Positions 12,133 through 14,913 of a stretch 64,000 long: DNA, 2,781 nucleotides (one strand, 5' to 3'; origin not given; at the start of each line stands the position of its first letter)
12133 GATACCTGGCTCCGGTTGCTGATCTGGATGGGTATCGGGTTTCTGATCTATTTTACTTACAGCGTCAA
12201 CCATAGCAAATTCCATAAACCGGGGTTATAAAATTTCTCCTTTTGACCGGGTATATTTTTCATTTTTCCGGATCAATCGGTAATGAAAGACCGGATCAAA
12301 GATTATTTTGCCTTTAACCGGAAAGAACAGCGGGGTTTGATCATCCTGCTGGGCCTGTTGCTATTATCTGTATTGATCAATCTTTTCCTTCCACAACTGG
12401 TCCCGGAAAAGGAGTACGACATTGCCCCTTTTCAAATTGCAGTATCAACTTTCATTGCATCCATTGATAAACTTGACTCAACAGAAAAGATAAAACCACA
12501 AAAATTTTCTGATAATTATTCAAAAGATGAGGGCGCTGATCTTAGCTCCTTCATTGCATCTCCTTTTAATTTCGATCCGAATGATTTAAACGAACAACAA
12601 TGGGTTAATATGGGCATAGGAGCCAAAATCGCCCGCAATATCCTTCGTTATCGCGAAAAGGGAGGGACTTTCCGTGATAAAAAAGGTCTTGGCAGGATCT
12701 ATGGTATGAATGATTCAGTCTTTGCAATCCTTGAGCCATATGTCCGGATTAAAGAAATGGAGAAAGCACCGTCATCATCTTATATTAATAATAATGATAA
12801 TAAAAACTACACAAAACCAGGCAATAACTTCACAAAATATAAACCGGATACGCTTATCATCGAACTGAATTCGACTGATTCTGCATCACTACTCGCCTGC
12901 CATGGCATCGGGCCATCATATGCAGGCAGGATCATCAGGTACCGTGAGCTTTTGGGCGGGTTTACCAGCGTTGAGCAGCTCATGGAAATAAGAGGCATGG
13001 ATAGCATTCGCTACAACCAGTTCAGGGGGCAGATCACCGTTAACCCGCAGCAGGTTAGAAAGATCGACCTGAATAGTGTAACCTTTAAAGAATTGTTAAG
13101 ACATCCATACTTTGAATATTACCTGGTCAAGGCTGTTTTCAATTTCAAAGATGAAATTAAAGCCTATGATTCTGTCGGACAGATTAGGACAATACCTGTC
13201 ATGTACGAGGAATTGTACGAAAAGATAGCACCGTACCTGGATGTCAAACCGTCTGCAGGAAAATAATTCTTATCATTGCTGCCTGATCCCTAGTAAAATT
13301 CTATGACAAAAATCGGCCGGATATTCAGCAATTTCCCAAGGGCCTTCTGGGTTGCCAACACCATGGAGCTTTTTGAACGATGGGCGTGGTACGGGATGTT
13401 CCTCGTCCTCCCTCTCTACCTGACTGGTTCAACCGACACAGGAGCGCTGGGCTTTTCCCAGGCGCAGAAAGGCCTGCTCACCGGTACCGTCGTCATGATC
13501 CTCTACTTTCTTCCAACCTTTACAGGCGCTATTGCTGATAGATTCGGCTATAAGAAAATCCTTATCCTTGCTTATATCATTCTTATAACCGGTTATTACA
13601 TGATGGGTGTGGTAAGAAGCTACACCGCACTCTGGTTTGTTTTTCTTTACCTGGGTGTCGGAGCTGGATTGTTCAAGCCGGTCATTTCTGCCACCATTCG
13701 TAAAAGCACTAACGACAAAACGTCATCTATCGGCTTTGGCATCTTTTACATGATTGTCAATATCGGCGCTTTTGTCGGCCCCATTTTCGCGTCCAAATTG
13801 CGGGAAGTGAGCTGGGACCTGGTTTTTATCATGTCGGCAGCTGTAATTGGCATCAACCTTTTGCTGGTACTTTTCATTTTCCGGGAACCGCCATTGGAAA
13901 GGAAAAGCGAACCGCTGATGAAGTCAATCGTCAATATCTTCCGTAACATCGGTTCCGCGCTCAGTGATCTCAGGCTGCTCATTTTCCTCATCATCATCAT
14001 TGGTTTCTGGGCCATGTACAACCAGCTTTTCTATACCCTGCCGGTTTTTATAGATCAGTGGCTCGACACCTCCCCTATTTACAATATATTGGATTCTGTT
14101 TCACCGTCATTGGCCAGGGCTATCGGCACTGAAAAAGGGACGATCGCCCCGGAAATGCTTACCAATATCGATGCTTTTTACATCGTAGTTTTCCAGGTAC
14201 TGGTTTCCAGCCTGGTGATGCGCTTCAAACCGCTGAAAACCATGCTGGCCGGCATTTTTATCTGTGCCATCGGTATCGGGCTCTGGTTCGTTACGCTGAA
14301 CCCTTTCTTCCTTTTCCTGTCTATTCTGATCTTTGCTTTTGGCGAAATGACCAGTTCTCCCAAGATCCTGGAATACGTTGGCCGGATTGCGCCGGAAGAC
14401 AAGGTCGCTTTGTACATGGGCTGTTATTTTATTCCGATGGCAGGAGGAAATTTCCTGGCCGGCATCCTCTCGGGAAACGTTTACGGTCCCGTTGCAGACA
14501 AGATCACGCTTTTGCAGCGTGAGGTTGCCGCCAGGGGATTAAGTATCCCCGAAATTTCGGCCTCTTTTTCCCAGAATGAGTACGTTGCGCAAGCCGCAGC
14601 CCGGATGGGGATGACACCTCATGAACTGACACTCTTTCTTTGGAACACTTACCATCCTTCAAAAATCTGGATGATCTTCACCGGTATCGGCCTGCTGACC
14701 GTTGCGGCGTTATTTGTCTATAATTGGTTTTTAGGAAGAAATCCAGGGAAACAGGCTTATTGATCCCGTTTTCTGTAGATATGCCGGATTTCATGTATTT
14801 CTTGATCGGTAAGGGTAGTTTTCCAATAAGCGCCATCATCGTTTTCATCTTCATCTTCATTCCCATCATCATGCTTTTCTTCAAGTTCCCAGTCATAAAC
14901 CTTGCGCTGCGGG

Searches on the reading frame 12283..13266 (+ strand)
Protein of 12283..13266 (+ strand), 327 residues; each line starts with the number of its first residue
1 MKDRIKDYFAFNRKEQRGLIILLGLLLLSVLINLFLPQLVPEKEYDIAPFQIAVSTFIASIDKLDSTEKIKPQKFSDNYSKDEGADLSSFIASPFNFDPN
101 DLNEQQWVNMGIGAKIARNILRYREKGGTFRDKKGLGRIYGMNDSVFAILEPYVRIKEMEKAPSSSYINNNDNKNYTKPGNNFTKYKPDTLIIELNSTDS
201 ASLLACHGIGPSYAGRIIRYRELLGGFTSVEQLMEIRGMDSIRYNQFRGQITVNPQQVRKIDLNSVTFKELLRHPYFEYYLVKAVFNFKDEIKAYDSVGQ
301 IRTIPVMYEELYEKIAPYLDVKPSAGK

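Call 35: search_protein_families(library=pfam, proteins=[window:12283-13266:+], max_evalue=0.001)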
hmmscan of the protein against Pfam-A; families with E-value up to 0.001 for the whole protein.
window:12283-13266:+ (327 aa): 2 families
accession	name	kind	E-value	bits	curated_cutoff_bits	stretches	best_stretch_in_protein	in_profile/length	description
PF12836.13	HHH_3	-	3.8e-34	117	27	3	193-252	6-65/65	Helix-hairpin-helix motif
PF21687.3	T2SSK_1st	-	1.9e-05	25.8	26.2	0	121-154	69-102/107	Type II secretion system (T2SS), protein K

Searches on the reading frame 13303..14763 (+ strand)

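Call 35: search_protein_families(library=pfam, proteins=[window:13303-14763:+], max_evalue=0.001)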
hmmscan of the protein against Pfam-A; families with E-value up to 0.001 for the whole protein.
window:13303-14763:+ (486 aa): 3 families
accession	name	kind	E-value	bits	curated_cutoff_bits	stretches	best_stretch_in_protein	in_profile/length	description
PF07690.21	MFS_1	-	2.6e-31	109.3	33.4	2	26-251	9-229/347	Major Facilitator Superfamily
PF00854.27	PTR2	-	5.3e-08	32.6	27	1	88-190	5-119/392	POT family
PF00083.30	Sugar_tr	-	1.3e-05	24.7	22.3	1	52-195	44-193/452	Sugar (and other) transporter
